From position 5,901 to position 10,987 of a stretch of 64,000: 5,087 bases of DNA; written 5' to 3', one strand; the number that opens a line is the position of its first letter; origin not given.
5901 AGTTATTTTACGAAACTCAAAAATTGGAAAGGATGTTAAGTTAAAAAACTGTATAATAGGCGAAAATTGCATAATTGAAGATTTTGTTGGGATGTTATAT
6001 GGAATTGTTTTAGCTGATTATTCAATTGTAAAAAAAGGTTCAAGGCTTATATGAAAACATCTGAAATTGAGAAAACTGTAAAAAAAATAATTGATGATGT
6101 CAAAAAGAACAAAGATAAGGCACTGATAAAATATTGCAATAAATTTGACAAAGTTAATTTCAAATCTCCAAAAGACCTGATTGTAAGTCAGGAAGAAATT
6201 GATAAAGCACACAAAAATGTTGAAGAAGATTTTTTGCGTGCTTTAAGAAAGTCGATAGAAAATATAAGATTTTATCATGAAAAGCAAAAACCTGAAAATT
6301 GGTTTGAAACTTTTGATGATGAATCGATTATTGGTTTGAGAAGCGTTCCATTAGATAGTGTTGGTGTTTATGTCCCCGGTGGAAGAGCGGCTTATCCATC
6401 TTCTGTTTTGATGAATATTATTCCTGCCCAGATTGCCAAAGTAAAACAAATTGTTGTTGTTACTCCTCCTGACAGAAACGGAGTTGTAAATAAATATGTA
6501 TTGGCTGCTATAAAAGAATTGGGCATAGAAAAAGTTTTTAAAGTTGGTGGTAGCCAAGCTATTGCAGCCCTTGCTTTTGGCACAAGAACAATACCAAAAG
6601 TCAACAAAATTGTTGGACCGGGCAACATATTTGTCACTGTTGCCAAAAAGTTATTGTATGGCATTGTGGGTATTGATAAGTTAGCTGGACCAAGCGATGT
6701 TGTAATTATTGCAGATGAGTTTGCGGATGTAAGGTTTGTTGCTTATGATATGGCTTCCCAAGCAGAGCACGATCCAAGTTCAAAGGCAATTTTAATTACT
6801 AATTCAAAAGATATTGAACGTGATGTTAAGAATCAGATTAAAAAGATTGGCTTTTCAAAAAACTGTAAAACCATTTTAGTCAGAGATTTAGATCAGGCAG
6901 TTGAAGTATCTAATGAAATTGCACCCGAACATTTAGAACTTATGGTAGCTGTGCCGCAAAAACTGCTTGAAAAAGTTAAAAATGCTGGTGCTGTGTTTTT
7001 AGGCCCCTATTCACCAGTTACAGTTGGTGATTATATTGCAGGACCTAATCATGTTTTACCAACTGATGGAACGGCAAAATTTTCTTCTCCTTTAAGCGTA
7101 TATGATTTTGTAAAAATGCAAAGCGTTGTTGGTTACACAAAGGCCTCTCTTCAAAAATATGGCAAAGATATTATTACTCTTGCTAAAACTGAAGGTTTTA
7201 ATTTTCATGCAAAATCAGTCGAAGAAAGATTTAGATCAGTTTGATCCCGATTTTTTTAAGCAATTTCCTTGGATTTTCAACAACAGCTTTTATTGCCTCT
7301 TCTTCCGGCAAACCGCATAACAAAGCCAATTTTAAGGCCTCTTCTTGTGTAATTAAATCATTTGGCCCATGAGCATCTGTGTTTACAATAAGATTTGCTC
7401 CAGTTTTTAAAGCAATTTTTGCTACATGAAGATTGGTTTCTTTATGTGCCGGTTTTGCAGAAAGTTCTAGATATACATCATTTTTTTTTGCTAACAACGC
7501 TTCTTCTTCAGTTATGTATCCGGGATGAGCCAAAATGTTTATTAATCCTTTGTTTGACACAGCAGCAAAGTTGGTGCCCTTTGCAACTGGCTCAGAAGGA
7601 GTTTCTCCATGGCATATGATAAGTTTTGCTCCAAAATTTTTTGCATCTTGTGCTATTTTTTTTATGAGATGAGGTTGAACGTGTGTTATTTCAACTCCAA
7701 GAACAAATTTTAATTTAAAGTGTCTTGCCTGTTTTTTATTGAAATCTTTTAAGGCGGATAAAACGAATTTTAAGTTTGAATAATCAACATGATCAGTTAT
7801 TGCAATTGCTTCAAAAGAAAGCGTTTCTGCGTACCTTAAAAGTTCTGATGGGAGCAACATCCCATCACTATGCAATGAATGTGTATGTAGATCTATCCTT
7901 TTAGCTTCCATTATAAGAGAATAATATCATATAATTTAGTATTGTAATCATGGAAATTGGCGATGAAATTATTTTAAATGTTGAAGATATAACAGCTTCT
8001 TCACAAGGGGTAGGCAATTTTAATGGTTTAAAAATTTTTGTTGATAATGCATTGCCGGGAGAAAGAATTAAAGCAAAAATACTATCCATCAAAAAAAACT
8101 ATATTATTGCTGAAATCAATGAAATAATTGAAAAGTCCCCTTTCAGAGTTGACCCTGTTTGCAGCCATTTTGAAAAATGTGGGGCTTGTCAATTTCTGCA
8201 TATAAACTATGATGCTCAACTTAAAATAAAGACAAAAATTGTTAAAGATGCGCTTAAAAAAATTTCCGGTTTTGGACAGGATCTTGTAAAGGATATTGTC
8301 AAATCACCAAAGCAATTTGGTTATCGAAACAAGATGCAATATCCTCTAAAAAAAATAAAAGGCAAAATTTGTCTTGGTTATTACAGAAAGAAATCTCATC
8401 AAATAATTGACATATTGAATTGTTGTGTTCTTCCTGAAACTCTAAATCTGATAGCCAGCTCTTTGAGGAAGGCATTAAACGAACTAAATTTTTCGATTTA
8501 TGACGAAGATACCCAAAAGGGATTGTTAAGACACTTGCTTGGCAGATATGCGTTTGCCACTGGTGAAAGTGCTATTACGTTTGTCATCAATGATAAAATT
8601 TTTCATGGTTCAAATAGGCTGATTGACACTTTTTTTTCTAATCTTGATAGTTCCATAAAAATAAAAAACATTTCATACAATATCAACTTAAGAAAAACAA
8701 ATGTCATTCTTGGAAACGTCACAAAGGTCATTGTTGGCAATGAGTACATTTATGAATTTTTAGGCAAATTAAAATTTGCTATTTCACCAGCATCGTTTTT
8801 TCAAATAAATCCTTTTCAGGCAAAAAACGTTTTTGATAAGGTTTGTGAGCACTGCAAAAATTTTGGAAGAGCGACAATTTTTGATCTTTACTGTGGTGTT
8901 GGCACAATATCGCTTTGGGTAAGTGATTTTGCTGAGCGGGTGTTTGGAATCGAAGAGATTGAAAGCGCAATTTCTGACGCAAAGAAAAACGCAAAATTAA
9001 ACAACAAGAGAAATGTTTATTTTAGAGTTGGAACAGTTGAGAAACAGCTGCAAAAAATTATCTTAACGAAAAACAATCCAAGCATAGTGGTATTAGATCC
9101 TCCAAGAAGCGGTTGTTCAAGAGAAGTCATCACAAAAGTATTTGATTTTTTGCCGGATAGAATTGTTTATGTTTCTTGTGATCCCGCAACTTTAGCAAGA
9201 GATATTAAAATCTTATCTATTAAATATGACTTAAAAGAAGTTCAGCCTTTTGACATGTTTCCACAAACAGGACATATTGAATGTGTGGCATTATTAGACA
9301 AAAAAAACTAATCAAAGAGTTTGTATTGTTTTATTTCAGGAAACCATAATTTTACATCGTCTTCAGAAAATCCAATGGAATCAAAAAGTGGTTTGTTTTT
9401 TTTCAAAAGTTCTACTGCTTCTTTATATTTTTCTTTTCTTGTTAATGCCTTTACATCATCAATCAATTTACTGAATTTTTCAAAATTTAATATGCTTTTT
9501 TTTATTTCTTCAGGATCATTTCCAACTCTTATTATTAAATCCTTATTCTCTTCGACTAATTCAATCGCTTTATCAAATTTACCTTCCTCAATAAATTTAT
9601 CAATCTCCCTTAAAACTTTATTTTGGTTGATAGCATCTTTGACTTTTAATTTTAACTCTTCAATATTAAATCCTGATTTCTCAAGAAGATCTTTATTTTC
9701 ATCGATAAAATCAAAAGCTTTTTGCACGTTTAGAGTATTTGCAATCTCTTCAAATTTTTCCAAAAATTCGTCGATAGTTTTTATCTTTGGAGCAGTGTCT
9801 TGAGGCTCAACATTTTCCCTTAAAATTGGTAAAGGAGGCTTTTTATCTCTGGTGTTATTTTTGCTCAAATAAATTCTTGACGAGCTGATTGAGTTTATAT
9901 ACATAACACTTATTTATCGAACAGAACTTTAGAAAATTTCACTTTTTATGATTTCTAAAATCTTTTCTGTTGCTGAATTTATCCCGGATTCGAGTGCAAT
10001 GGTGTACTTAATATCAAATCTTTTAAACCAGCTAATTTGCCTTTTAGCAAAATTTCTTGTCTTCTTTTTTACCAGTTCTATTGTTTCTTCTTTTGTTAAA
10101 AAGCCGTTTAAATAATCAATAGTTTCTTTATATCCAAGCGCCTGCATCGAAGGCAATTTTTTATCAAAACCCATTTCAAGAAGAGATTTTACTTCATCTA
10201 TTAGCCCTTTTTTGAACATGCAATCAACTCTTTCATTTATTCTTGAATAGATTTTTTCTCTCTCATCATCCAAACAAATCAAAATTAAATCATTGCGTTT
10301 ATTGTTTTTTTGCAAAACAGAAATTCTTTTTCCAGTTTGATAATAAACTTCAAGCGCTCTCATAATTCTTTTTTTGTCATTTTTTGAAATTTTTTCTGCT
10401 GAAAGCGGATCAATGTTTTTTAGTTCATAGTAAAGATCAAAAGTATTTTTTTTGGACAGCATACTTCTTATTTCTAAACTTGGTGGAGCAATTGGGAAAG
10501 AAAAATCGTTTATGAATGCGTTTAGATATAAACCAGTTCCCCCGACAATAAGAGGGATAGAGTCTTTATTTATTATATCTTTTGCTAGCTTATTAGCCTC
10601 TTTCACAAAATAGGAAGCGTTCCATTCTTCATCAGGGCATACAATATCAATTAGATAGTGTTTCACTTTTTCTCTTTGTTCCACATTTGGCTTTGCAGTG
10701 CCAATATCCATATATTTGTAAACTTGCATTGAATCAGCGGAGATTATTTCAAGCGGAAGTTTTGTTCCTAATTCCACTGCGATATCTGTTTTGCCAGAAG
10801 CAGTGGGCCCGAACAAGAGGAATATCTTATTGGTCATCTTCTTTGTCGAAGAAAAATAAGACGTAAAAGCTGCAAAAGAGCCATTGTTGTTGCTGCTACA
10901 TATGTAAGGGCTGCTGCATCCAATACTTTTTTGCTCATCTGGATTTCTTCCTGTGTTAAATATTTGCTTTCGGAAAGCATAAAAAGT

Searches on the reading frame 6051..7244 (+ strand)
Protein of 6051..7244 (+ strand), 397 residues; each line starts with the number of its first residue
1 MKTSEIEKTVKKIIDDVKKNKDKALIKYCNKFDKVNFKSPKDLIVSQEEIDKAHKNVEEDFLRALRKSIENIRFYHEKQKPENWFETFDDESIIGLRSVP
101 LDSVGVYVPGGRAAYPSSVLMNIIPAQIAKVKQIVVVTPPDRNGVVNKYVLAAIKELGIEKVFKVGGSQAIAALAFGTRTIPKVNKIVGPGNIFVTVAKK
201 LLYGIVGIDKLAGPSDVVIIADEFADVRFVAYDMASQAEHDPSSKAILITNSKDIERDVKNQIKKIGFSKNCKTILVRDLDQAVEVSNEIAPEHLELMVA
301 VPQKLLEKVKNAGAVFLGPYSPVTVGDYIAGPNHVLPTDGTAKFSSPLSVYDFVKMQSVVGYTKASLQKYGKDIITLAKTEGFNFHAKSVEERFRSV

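Call 18: search_protein_families(library=ncbifam, proteins=[window:6051-7244:+], max_evalue=1e-10)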
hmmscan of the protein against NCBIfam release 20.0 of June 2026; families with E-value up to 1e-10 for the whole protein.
window:6051-7244:+ (397 aa): 2 families
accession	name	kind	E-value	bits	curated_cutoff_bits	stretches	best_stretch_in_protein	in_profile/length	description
TIGR00069.1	hisD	equivalog_domain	3.6e-151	503.9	243.8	1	10-393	1-393/393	histidinol dehydrogenase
NF010343.0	PRK13770.1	equivalog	1e-112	377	647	1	6-393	21-414/416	histidinol dehydrogenase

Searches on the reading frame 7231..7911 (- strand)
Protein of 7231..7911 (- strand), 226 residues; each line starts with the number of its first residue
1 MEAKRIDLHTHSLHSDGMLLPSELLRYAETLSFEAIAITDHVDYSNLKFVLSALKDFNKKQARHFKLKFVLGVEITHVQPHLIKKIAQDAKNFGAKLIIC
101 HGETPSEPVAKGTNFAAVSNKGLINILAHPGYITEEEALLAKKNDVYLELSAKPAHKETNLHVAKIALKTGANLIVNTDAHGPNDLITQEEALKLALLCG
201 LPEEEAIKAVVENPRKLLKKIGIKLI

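Call 113: search_protein_families(library=ncbifam, proteins=[window:7231-7911:-], max_evalue=0.00001)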
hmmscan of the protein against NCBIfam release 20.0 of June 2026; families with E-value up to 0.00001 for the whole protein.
window:7231-7911:- (226 aa): 9 families
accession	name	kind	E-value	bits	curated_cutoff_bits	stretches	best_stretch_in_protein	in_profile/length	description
NF004981.0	PRK06361.1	equivalog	4.3e-79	264.9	117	1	5-221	1-216/217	histidinol phosphate phosphatase domain-containing protein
NF038032.1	CehA_McbA_metalo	domain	2.1e-11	43.8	80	1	5-133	4-119/315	CehA/McbA family metallohydrolase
NF005928.0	PRK07945.1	equivalog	6.9e-11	42.1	250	0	142-209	257-324/337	PHP domain-containing protein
NF041577.1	nside_bi_sphtase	equivalog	7.4e-11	41.7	400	1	5-76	3-66/276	3',5'-nucleoside bisphosphate phosphatase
NF046111.1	RNaseP3Mthb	equivalog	1.9e-10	40.9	200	1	7-220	4-220/236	ribonuclease P protein component 3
NF006375.0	PRK08609.1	equivalog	4.8e-09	35.3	426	0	131-192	477-540/571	DNA polymerase/3'-5' exonuclease PolX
NF006251.0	PRK08392.1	equivalog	3e-08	33.4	212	0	6-74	2-69/216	hypothetical protein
NF047791.1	RNaseRnm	equivalog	4.4e-08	32.7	375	1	6-77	3-68/275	RNase RNM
NF006702.0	PRK09248.1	domain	2.9e-06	27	264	0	117-219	120-233/246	PHP domain-containing protein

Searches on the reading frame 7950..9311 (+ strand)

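Call 18: search_protein_families(library=ncbifam, proteins=[window:7950-9311:+], max_evalue=1e-10)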
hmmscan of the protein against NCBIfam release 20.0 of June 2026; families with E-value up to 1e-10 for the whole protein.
window:7950-9311:+ (453 aa): 7 families
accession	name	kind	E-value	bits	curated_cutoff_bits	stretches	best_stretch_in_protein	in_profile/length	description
TIGR00479.1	rumA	equivalog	2.4e-128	428.7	183.55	1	17-444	4-432/432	23S rRNA (uracil(1939)-C(5))-methyltransferase RlmD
NF009639.0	PRK13168.1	equivalog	2.1e-79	267.5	458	1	6-451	16-445/446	23S rRNA (uracil(1939)-C(5))-methyltransferase RlmD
NF002910.0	PRK03522.2-3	equivalog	1.1e-53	182.6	558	1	71-451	3-382/383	23S rRNA (uracil(747)-C(5))-methyltransferase RlmC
NF002909.0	PRK03522.2-1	equivalog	1.3e-46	159.5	553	1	71-451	3-373/374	23S rRNA (uracil(747)-C(5))-methyltransferase RlmC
TIGR02085.1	meth_trns_rumB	equivalog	1.4e-45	155.9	429.5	1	75-450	8-373/374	23S rRNA (uracil(747)-C(5))-methyltransferase RlmC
TIGR02143.1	trmA_only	equivalog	1.5e-24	86.7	334.65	1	254-452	141-352/352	tRNA (uridine(54)-C5)-methyltransferase TrmA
NF002913.0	PRK03522.2-6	equivalog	1.9e-23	83.3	537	1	138-347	8-216/342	23S rRNA (uracil(747)-C(5))-methyltransferase RlmC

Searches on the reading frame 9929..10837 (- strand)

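Call 80: search_protein_families(library=pfam, proteins=[window:9929-10837:-], max_evalue=0.000001)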
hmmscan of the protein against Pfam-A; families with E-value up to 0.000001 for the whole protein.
window:9929-10837:- (302 aa): 2 families
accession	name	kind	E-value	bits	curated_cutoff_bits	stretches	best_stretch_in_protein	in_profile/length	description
PF01715.23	IPPT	-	8.3e-84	281.5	23.6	1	38-273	1-242/243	IPP transferase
PF01745.22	IPT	-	1.9e-08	34.5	20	1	4-62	2-61/233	Isopentenyl transferase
